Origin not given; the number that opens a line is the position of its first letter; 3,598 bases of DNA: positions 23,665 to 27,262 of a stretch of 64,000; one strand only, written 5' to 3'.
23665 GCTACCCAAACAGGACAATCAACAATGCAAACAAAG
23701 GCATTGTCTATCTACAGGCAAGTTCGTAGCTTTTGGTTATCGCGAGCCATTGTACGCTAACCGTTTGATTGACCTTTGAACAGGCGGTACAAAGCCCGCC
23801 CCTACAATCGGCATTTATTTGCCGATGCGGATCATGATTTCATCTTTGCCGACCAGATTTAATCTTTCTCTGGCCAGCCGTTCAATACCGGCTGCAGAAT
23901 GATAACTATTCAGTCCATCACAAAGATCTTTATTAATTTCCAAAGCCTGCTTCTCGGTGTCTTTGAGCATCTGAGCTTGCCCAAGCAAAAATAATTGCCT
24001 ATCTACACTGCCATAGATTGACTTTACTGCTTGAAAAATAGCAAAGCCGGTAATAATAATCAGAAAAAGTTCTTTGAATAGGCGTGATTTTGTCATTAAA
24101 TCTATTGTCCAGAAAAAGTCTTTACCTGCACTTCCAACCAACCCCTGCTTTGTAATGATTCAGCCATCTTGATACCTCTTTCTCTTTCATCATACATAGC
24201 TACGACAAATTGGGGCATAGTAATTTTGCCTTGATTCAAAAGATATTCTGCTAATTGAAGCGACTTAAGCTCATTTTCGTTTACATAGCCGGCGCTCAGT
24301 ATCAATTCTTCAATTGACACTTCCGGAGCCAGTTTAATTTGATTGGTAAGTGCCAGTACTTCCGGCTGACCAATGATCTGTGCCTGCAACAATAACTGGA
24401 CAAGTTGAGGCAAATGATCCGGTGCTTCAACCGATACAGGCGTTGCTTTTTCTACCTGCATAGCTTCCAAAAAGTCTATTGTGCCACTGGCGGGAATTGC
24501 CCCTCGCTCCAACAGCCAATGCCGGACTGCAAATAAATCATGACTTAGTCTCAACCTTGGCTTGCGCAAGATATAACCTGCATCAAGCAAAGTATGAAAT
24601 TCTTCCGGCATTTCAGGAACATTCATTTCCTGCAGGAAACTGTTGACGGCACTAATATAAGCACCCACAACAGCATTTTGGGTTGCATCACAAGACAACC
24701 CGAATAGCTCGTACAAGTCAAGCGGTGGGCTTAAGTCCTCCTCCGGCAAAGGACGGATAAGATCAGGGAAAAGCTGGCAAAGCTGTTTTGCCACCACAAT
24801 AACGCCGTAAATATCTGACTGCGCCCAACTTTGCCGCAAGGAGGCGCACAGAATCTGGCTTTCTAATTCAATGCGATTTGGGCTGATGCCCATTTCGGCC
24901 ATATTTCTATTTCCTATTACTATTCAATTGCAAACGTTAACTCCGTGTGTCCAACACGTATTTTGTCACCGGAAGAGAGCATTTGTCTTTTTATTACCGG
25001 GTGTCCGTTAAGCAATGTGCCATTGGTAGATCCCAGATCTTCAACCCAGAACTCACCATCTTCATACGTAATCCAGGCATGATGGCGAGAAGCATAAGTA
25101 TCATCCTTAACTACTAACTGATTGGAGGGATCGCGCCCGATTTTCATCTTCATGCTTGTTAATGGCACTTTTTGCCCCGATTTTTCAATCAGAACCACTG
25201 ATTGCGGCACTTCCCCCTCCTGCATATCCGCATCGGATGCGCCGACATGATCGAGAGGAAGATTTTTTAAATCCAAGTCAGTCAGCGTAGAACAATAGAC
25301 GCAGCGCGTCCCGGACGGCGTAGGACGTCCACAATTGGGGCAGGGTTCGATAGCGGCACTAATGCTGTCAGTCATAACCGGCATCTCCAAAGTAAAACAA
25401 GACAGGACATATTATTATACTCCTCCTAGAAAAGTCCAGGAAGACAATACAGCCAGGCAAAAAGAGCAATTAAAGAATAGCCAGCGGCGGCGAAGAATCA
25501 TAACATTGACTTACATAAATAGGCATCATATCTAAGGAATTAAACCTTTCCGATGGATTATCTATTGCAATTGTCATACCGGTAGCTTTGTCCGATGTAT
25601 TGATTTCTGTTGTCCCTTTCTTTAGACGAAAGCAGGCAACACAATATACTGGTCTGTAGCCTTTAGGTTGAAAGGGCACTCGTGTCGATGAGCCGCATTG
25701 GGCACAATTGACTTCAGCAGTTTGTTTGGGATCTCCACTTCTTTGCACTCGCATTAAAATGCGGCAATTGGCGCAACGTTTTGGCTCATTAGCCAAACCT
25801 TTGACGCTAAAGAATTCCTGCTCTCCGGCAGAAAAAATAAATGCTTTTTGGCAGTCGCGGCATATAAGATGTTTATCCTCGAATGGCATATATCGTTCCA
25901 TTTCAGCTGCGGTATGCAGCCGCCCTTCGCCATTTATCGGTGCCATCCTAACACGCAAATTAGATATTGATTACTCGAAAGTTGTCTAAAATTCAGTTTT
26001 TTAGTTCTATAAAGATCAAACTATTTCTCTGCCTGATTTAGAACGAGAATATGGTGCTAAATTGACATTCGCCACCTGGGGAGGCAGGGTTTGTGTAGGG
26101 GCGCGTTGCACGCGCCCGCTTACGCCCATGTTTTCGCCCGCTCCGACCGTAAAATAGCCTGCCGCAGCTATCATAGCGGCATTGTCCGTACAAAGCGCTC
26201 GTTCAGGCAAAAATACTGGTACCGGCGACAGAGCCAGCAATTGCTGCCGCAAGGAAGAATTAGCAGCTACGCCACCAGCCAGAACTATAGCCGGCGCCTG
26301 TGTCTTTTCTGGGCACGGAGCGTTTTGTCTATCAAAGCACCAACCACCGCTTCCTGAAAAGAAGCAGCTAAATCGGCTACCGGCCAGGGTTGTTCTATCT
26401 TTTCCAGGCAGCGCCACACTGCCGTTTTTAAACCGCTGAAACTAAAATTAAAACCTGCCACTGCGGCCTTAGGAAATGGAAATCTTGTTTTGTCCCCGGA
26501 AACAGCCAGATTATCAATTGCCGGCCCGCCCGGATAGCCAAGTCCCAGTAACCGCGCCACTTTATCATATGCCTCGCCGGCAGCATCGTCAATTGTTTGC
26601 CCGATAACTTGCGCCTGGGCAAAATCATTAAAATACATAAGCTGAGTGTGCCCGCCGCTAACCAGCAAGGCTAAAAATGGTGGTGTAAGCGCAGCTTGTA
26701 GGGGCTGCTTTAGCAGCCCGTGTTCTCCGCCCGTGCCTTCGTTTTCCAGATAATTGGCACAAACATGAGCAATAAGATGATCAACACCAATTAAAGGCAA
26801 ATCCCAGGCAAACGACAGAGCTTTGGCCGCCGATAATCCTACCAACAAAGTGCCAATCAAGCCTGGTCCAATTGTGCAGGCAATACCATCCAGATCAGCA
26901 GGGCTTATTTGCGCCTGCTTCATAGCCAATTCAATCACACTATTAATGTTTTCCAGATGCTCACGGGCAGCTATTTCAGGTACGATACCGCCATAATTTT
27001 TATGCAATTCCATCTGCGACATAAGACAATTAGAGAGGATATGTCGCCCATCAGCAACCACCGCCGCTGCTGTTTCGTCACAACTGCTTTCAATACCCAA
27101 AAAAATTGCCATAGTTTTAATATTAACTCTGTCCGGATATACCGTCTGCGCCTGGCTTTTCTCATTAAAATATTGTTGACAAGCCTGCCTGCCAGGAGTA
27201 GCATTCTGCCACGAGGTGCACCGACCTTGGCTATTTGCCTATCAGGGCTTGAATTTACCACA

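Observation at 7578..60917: Dispersed GC-rich hairpin element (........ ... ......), mostly read through in frame inside protein-coding genes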

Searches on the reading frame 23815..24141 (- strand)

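Call 58: search_protein_families(library=pfam, proteins=[window:23815-24141:-], max_evalue=0.001)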
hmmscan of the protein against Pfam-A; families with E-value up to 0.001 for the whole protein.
window:23815-24141:- (108 aa): 1 family
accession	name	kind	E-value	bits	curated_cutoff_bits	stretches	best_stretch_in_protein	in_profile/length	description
PF04977.20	DivIC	-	2.9e-05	24.2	28.9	1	51-106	21-77/80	Septum formation initiator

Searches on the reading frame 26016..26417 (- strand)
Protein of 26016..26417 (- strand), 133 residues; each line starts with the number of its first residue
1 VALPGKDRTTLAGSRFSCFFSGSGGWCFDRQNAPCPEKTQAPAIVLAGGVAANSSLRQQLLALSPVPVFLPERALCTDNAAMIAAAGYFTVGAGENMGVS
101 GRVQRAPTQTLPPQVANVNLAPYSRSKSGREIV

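Call 58: search_protein_families(library=pfam, proteins=[window:26016-26417:-], max_evalue=0.001)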
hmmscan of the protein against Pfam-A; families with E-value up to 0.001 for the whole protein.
window:26016-26417:- (133 aa): 1 family
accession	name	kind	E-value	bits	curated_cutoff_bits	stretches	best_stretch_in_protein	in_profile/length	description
PF00814.31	TsaD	-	8.9e-09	35.9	24.8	1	37-84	214-263/264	tRNA N6-adenosine threonylcarbamoyltransferase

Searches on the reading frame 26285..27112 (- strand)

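Call 58: search_protein_families(library=pfam, proteins=[window:26285-27112:-], max_evalue=0.001)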
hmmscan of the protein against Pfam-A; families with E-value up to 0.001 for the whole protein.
window:26285-27112:- (275 aa): 1 family
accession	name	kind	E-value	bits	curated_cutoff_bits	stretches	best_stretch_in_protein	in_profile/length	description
PF00814.31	TsaD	-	1.3e-75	255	24.8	1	24-271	1-216/264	tRNA N6-adenosine threonylcarbamoyltransferase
